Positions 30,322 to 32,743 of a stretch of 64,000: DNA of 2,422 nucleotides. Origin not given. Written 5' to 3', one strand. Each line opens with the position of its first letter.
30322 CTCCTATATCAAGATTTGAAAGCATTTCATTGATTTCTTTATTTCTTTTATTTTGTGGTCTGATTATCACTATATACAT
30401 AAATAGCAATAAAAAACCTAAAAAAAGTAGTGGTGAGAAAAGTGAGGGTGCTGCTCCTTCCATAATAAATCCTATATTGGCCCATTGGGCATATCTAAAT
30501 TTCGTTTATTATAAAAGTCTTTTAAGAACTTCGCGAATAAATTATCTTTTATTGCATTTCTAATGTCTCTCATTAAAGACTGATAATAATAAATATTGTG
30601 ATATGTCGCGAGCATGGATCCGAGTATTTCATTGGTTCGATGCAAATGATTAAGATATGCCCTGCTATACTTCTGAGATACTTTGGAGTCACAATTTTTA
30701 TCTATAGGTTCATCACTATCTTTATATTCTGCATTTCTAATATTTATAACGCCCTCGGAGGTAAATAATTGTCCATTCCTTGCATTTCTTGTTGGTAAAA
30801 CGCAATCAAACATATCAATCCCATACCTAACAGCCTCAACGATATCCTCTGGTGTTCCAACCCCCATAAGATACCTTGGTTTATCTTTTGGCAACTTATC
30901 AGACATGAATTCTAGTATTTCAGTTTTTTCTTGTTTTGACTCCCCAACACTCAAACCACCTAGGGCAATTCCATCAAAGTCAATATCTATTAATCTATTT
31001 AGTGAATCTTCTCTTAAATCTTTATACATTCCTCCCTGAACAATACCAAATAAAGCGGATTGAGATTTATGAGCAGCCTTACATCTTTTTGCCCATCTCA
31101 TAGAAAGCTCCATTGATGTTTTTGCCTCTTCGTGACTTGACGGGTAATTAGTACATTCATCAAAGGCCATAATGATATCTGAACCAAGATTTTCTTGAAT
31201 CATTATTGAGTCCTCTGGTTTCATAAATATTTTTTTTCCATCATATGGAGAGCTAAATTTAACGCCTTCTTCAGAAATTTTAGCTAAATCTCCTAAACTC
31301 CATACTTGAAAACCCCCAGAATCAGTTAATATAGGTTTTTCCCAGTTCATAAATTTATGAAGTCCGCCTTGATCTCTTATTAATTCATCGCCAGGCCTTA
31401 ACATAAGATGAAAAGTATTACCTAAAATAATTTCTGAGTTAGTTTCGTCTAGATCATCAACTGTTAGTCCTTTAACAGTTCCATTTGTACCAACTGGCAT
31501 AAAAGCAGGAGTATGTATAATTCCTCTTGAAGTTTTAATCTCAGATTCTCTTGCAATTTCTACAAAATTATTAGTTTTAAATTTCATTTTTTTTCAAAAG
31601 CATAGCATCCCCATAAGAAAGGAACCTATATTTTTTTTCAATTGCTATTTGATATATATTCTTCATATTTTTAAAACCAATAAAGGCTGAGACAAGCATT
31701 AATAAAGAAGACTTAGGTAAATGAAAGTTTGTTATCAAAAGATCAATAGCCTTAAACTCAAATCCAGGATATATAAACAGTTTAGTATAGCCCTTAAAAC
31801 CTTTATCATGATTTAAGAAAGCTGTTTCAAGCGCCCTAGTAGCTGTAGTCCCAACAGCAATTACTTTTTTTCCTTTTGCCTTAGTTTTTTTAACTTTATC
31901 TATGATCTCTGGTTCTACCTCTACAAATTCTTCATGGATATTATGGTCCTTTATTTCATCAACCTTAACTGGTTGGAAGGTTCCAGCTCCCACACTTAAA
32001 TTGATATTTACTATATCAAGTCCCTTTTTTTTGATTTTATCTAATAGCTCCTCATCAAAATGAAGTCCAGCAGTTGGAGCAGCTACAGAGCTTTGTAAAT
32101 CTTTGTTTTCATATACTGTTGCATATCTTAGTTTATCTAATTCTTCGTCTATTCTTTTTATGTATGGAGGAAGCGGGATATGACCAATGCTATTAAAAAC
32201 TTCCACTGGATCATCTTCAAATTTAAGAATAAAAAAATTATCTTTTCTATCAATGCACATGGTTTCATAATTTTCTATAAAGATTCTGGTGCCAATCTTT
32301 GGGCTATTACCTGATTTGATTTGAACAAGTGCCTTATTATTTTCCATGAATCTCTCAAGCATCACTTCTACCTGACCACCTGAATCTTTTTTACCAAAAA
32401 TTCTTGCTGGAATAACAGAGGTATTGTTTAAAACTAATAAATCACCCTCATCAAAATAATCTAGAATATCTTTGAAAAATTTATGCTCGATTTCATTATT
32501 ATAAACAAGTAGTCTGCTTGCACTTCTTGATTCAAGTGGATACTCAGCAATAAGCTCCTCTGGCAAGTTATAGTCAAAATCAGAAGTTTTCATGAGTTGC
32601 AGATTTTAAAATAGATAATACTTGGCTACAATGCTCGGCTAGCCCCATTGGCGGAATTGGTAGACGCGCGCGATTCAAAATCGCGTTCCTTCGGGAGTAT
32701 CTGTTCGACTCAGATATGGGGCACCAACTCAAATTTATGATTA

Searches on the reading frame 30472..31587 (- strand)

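Call 36: search_protein_families(library=ncbifam, max_evalue=1e-10, proteins=[window:30472-31587:-])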
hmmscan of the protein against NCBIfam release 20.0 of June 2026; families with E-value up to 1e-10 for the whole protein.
window:30472-31587:- (371 aa): 3 families
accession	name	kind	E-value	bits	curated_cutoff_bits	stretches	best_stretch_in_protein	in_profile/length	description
TIGR00430.1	Q_tRNA_tgt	equivalog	1e-159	531.4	306.75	1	7-364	5-365/368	tRNA guanosine(34) transglycosylase Tgt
TIGR00449.1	tgt_general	superfamily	4.3e-152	506.3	47.6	1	7-363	5-363/367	tRNA-guanine transglycosylase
TIGR00432.2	arcsn_tRNA_tgt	equivalog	1.8e-42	145.3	350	1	11-355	9-327/441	tRNA guanosine(15) transglycosylase TgtA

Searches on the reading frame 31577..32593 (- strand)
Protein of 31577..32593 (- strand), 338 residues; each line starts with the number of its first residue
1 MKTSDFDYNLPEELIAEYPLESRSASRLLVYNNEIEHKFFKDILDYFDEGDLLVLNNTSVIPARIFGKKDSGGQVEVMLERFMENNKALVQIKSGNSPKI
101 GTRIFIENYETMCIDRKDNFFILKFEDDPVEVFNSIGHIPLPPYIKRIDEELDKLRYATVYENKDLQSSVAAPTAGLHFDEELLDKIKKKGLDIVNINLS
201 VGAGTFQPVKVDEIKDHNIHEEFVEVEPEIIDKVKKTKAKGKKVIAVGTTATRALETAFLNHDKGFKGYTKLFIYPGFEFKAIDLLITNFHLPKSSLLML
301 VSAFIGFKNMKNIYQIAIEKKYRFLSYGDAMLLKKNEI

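Call 36: search_protein_families(library=ncbifam, max_evalue=1e-10, proteins=[window:31577-32593:-])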
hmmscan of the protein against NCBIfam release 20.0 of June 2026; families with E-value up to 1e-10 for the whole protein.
window:31577-32593:- (338 aa): 3 families
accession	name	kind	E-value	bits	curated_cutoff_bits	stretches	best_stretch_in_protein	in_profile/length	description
NF001140.0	PRK00147.1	equivalog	7.3e-134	446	324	1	1-336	1-345/346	tRNA preQ1(34) S-adenosylmethionine ribosyltransferase-isomerase QueA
TIGR00113.1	queA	equivalog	5.5e-129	430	267.45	1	1-333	2-344/345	tRNA preQ1(34) S-adenosylmethionine ribosyltransferase-isomerase QueA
NF002398.0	PRK01424.1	equivalog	4.7e-82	276.1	588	2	148-335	178-364/366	tRNA preQ1(34) S-adenosylmethionine ribosyltransferase-isomerase QueA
